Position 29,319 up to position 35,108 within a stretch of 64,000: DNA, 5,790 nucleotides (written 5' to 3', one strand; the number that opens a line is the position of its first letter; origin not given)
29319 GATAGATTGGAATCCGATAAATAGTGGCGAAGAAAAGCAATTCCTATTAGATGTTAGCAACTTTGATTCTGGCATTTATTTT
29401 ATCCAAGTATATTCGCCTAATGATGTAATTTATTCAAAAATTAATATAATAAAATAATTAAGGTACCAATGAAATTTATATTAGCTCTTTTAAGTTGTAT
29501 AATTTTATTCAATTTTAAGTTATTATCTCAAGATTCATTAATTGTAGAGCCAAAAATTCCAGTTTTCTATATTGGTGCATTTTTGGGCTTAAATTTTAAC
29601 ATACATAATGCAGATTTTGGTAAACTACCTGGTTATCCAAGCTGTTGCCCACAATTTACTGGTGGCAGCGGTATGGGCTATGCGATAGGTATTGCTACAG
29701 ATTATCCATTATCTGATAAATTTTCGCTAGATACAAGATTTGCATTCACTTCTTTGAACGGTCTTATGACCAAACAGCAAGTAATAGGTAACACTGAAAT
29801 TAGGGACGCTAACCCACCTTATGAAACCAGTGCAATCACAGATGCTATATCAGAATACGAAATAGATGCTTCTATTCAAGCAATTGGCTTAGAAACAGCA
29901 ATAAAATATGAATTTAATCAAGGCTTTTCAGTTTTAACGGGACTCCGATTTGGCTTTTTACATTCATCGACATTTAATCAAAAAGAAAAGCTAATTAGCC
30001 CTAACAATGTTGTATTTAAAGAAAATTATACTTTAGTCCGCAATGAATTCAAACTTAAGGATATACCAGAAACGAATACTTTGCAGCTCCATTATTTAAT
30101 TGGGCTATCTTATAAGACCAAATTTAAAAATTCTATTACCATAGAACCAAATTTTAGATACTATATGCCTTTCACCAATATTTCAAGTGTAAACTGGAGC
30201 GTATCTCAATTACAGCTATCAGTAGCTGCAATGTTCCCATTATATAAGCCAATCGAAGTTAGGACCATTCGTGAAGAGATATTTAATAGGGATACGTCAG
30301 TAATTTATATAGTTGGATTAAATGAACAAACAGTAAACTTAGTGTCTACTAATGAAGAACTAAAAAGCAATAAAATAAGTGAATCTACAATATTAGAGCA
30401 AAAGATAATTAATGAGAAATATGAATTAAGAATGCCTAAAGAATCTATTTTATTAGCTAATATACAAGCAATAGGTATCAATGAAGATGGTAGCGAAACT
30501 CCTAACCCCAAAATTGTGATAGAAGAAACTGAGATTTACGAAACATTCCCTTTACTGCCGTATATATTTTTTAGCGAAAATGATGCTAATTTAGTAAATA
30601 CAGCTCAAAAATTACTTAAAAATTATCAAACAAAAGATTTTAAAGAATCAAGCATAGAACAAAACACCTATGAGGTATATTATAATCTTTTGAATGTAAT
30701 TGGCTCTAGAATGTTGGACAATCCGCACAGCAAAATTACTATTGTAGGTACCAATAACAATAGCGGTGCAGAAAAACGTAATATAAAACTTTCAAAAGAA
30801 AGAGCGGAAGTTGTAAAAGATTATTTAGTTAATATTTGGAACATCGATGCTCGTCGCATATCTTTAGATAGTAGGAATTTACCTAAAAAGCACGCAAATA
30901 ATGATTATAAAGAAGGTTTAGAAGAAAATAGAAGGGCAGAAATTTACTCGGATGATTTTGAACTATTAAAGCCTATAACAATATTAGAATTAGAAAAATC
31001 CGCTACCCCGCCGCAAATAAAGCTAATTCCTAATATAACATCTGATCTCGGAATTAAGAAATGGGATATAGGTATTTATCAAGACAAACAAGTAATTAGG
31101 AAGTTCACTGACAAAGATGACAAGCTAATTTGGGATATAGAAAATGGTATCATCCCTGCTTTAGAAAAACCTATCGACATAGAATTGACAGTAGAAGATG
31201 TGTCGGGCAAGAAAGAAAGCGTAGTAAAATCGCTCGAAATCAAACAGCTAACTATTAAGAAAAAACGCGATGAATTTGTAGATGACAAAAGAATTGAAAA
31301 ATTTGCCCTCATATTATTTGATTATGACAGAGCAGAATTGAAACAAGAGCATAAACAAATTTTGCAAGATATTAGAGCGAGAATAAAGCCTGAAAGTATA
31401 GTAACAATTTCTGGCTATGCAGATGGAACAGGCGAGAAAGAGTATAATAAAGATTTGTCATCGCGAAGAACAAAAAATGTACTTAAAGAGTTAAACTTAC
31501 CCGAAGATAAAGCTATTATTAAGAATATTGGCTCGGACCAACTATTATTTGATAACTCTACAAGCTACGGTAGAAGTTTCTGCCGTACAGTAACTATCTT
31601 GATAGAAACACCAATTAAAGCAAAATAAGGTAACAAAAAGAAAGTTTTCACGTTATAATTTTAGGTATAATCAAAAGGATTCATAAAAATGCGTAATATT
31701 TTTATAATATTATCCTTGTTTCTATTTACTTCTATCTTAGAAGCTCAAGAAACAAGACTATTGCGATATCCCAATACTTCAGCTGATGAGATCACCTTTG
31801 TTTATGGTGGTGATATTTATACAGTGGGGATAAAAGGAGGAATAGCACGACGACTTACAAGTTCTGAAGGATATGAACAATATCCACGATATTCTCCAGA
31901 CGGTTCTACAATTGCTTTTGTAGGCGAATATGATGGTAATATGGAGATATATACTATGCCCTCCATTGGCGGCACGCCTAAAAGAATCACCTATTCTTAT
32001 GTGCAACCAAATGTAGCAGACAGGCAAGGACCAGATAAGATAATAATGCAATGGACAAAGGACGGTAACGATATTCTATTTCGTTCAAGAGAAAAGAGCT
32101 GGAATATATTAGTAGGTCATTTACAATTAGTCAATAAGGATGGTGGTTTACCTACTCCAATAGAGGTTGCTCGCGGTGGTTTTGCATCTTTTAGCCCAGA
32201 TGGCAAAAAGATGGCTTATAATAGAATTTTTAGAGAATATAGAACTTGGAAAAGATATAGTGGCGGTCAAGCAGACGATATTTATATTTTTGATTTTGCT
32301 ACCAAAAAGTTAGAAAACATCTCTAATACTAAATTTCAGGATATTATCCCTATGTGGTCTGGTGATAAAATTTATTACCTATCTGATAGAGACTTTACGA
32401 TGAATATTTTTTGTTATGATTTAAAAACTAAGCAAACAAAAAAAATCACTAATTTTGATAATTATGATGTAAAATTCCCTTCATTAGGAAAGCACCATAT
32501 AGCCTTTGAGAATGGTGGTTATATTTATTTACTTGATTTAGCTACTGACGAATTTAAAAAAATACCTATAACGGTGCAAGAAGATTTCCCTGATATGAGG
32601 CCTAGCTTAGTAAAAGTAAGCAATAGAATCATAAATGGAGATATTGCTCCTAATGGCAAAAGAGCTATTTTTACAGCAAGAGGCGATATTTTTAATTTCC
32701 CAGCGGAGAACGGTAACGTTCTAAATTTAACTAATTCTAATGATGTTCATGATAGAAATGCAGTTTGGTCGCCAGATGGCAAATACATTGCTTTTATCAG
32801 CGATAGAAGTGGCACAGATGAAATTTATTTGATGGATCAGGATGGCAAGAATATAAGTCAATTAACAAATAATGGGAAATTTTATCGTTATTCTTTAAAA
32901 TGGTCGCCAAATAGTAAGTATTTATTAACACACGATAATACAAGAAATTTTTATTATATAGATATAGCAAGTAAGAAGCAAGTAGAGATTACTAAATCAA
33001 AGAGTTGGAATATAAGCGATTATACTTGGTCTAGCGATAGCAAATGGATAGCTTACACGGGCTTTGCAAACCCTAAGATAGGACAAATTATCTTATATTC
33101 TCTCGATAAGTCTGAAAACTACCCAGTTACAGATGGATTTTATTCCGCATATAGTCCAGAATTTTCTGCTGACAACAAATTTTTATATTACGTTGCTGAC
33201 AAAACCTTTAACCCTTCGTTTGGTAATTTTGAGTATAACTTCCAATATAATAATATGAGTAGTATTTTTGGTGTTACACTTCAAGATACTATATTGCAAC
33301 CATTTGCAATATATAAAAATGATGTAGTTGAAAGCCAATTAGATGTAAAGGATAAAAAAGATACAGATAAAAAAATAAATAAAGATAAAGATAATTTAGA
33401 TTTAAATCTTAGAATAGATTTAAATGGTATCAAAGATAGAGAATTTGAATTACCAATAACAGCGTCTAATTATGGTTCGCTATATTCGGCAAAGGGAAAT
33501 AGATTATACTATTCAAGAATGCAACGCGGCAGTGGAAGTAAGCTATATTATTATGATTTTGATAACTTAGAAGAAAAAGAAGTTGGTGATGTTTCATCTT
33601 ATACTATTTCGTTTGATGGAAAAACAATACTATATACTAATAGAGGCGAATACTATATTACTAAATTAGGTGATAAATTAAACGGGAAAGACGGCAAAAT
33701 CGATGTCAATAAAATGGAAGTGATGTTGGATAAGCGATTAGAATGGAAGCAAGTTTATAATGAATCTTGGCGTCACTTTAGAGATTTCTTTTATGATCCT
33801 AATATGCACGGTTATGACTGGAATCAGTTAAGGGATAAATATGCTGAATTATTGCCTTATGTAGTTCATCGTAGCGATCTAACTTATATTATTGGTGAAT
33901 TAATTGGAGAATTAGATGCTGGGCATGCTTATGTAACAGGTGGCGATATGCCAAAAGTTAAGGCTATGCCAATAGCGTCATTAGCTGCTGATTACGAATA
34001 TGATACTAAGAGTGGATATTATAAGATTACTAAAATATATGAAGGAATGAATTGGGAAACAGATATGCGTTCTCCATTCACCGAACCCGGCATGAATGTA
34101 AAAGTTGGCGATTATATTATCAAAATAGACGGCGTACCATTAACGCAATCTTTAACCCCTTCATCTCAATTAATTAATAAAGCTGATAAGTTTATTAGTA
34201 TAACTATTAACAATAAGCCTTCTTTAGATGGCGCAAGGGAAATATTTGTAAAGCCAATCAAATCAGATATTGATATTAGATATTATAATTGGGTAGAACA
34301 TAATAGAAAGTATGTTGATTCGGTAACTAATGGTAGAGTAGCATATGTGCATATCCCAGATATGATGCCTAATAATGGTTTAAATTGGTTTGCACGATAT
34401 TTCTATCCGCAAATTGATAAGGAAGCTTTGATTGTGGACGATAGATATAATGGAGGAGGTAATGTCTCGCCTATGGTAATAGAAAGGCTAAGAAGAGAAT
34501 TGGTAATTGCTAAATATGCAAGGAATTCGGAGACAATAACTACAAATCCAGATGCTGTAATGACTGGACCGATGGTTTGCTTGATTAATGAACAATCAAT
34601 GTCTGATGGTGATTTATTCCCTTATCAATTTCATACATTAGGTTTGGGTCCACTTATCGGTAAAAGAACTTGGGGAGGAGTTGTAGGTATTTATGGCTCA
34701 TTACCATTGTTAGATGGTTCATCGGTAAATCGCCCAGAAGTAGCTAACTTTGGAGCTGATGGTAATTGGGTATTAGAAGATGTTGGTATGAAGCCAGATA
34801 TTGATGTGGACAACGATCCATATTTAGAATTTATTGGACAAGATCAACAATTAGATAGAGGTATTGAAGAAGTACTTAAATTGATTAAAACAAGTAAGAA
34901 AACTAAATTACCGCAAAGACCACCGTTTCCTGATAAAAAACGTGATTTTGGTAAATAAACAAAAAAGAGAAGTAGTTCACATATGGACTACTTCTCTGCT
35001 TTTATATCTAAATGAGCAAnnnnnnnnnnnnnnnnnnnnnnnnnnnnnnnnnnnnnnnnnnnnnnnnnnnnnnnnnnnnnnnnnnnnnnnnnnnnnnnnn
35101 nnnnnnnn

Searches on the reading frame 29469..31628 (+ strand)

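Call 15: search_protein_families(library=pfam, proteins=[window:29469-31628:+], max_evalue=0.0001)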
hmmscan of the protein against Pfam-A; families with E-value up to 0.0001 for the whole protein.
window:29469-31628:+ (719 aa): 1 family
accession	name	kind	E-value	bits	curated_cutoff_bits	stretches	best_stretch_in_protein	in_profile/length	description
PF00691.25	OmpA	-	7e-22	78.1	27.2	2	616-699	1-91/98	OmpA family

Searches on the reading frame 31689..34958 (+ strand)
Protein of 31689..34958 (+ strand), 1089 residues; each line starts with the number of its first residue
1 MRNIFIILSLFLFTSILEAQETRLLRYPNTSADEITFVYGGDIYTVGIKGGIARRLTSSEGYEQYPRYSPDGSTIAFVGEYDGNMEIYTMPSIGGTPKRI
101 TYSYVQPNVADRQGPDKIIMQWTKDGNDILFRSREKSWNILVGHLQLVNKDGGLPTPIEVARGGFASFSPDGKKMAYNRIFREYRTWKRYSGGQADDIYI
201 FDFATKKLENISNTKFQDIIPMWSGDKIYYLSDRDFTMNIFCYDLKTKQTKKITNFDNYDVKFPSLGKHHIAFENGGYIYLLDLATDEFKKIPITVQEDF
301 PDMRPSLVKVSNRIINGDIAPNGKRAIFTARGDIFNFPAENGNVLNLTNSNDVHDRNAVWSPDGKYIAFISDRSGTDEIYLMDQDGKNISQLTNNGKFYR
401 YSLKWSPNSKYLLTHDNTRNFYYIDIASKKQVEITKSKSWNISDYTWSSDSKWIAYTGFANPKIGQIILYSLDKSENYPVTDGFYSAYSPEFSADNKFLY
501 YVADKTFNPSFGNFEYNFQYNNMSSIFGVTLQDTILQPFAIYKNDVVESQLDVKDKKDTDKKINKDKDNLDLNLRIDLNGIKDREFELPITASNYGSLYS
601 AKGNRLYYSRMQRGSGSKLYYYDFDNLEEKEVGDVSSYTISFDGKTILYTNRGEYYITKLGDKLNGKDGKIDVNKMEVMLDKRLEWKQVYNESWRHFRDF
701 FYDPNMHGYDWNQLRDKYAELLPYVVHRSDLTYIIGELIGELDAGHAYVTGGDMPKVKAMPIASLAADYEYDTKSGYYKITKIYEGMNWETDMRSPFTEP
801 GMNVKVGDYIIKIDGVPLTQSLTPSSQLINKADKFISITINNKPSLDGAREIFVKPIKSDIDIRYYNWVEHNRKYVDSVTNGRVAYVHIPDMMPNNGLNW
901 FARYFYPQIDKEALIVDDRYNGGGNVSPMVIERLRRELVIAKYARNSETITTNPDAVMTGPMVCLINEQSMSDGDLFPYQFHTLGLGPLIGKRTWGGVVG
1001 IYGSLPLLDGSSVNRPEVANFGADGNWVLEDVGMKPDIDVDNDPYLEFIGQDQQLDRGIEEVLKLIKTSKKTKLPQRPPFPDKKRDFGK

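Call 15: search_protein_families(library=pfam, proteins=[window:31689-34958:+], max_evalue=0.0001)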
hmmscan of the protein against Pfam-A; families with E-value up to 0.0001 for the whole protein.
window:31689-34958:+ (1089 aa): 10 families
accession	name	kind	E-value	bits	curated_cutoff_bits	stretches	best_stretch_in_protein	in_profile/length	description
PF07676.18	PD40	-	4.9e-27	93.7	20.9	2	347-380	4-37/38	WD40-like Beta Propeller Repeat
PF14685.13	PDZ_Tricorn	-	6.3e-22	77.8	25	1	765-853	3-87/88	Tricorn protease PDZ domain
PF03572.23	Peptidase_S41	-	1.3e-20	74.1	24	1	883-1040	1-165/165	Peptidase family S41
PF14684.11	Tricorn_C1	-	1.8e-19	69.9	24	1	684-740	3-59/59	Tricorn protease C1 domain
PF00930.27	DPPIV_N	-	4.4e-09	36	22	0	333-397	24-83/354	Dipeptidyl peptidase IV (DPP IV) N-terminal region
PF23414.1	Beta-prop_EML_2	-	1.1e-07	32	90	1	326-450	55-173/266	Echinoderm microtubule-associated protein second beta-propeller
PF25174.1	Beta-prop_THOC3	-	1.8e-07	30.9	305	1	355-458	91-190/272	THOC3 beta-propeller domain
PF24807.1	WD40_CDC20-Fz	-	1.7e-05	24.8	200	0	377-451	29-105/292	CDC20/Fizzy WD40 domain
PF24817.1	WD40_WDHD1_1st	-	4.2e-05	23.3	109.9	0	357-457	183-283/291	WDHD1 first WD40 domain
PF23389.1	Beta-prop_WDR19_1st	-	7.3e-05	22.4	27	0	359-452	45-136/325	WDR19 first beta-propeller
